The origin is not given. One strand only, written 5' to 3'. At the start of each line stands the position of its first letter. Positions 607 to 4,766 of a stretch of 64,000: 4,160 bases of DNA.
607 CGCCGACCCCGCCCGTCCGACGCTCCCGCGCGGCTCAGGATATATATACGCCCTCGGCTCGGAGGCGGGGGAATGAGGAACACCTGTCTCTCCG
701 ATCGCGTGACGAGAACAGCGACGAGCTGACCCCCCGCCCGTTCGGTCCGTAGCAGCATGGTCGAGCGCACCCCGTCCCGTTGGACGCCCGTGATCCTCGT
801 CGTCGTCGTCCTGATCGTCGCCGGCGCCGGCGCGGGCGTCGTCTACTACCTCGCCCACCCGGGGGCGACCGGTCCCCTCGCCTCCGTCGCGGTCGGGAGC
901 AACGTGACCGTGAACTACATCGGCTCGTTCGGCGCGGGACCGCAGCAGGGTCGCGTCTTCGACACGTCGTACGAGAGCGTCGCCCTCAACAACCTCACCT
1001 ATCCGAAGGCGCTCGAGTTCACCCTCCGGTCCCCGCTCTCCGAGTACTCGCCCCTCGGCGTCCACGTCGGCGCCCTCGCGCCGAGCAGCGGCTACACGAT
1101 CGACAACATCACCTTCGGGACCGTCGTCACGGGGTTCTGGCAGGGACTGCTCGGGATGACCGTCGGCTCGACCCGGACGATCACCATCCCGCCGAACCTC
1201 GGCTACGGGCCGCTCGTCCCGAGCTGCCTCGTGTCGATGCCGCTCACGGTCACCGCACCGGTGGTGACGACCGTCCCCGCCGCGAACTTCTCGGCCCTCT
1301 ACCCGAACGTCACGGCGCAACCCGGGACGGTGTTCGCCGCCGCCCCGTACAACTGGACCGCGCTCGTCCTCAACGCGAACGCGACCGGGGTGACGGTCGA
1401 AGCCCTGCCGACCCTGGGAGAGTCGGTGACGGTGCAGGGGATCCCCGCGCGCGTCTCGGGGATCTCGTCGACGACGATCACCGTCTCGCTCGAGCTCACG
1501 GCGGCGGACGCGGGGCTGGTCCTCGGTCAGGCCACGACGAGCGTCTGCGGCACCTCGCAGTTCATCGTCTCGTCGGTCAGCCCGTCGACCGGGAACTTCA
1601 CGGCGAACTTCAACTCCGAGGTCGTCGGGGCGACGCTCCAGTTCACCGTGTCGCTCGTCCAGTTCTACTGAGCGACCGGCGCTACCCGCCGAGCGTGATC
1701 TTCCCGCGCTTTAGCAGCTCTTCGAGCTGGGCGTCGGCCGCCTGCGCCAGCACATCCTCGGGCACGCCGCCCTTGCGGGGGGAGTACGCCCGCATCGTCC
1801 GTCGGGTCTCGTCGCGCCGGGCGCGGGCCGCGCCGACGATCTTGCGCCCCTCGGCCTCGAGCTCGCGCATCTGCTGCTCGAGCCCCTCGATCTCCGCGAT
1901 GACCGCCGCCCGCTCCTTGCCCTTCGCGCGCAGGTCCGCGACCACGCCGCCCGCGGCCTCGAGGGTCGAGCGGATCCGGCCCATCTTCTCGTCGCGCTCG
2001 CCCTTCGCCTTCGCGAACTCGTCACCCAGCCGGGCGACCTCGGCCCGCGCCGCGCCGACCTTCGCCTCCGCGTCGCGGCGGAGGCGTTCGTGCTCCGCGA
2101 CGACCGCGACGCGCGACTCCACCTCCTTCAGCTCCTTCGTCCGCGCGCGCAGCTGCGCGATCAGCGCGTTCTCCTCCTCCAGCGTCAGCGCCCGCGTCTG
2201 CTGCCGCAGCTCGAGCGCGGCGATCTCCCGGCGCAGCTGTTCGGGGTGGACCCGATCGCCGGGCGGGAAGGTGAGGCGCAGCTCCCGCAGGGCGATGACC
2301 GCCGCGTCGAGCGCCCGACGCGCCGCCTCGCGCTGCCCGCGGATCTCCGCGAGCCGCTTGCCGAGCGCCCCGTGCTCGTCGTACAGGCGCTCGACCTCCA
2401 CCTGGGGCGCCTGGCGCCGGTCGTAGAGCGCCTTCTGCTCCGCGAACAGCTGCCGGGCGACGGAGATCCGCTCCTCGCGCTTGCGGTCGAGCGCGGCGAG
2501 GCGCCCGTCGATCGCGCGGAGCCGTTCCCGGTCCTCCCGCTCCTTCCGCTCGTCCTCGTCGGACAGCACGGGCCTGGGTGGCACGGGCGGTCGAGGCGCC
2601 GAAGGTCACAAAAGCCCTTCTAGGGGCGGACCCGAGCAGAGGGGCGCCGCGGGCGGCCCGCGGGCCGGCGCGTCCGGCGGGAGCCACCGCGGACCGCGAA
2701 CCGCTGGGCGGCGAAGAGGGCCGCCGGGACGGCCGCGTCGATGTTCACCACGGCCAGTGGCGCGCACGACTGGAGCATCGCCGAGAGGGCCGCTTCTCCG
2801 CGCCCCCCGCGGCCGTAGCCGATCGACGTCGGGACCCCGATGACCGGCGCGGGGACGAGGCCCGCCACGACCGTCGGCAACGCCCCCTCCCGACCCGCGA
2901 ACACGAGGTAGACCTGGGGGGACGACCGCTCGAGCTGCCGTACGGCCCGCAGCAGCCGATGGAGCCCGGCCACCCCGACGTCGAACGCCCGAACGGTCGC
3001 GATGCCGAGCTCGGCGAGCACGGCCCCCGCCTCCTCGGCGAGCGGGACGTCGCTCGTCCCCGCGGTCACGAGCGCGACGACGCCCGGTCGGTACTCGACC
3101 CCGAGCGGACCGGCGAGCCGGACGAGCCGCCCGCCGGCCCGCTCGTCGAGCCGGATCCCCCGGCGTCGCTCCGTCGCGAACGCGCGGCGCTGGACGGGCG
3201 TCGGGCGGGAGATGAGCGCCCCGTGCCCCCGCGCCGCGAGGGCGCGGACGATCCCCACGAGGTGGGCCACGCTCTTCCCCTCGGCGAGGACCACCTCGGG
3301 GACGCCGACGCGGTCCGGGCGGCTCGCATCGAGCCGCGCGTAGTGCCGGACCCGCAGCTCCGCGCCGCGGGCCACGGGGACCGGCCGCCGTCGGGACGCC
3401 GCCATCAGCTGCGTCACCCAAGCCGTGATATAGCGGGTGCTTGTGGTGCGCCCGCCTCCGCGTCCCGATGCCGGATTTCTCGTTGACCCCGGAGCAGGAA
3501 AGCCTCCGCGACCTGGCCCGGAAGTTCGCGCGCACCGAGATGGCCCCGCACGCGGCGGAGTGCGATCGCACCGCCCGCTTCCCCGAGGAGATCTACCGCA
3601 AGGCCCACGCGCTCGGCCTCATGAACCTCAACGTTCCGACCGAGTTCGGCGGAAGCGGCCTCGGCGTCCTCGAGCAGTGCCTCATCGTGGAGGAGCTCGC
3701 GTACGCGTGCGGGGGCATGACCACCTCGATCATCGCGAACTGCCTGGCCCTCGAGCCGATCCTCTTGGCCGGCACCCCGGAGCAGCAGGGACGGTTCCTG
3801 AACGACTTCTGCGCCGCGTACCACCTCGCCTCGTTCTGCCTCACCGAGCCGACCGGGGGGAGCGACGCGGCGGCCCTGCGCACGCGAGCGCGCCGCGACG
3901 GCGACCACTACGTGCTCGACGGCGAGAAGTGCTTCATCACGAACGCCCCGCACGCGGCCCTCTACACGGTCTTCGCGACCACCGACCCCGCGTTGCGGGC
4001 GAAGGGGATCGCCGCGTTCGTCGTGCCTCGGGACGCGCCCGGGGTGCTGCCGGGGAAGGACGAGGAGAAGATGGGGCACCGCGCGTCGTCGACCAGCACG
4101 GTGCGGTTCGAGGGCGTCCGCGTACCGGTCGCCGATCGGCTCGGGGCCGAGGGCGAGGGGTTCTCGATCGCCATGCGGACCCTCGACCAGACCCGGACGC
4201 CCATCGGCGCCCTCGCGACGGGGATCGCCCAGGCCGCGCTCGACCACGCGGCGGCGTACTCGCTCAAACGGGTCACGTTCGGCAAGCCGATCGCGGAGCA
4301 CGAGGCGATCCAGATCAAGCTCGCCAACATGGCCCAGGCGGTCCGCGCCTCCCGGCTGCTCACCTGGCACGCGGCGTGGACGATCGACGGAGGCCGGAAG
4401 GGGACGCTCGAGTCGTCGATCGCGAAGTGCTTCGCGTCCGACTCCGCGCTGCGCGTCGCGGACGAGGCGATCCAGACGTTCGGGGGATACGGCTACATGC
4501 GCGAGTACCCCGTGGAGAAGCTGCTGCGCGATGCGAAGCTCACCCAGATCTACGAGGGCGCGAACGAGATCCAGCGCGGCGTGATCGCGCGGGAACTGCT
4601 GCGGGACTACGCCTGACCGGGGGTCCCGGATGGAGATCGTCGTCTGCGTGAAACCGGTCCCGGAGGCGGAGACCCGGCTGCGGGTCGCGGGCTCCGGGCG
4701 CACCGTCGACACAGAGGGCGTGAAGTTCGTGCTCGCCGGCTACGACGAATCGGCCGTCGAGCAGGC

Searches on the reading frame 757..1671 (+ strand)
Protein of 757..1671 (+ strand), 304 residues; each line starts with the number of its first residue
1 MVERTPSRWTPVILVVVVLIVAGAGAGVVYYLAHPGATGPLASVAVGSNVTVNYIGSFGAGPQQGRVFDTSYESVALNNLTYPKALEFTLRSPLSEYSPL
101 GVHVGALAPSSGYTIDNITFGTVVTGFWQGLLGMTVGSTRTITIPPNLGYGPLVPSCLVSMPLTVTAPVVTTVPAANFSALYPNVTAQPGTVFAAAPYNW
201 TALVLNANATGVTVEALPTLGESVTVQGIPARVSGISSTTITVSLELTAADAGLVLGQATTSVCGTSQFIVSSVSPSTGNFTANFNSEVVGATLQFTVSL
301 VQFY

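Call 21: search_protein_families(library=pfam, proteins=[window:757-1671:+], max_evalue=0.001)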
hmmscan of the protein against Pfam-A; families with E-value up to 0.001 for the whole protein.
window:757-1671:+ (304 aa): 1 family
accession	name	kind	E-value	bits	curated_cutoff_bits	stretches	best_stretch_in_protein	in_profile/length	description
PF00254.34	FKBP_C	-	1.5e-09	38.5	21.1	1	121-152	42-73/94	FKBP-type peptidyl-prolyl cis-trans isomerase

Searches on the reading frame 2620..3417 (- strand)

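Call 21: search_protein_families(library=pfam, proteins=[window:2620-3417:-], max_evalue=0.001)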
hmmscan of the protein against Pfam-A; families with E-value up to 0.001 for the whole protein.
window:2620-3417:- (265 aa): 1 family
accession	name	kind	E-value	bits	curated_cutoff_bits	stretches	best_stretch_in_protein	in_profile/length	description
PF00731.26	AIRC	-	3.4e-18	66.1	30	1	114-243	2-130/148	AIR carboxylase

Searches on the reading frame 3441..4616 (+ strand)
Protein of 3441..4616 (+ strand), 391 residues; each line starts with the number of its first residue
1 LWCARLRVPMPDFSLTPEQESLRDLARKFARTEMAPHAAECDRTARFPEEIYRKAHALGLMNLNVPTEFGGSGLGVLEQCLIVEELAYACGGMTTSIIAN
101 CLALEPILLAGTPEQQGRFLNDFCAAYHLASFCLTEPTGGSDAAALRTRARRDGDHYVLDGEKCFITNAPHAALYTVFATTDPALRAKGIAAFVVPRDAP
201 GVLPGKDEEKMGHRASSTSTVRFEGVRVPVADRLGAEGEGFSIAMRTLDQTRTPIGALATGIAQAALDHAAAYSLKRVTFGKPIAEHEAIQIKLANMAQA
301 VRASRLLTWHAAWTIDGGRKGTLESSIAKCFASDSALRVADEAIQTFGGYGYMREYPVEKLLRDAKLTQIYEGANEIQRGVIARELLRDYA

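Call 21: search_protein_families(library=pfam, proteins=[window:3441-4616:+], max_evalue=0.001)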
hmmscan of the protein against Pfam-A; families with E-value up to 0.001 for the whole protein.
window:3441-4616:+ (391 aa): 5 families
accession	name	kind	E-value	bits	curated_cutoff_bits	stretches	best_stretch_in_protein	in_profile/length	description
PF00441.29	Acyl-CoA_dh_1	-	2.5e-49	167.7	22.4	1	238-387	1-150/150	Acyl-CoA dehydrogenase, C-terminal domain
PF02771.21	Acyl-CoA_dh_N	-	2e-33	115.6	22.9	1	16-125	1-111/113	Acyl-CoA dehydrogenase, N-terminal domain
PF02770.24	Acyl-CoA_dh_M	-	3e-26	91.8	33.3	1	131-226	1-97/97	Acyl-CoA dehydrogenase, middle domain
PF08028.16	Acyl-CoA_dh_2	-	5.8e-22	78.9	22.7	1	255-375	3-133/134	Acyl-CoA dehydrogenase, C-terminal domain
PF22924.1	ACOX_C_alpha1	-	0.00032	21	27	1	322-386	104-168/169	Acyl-CoA oxidase, C-alpha1 domain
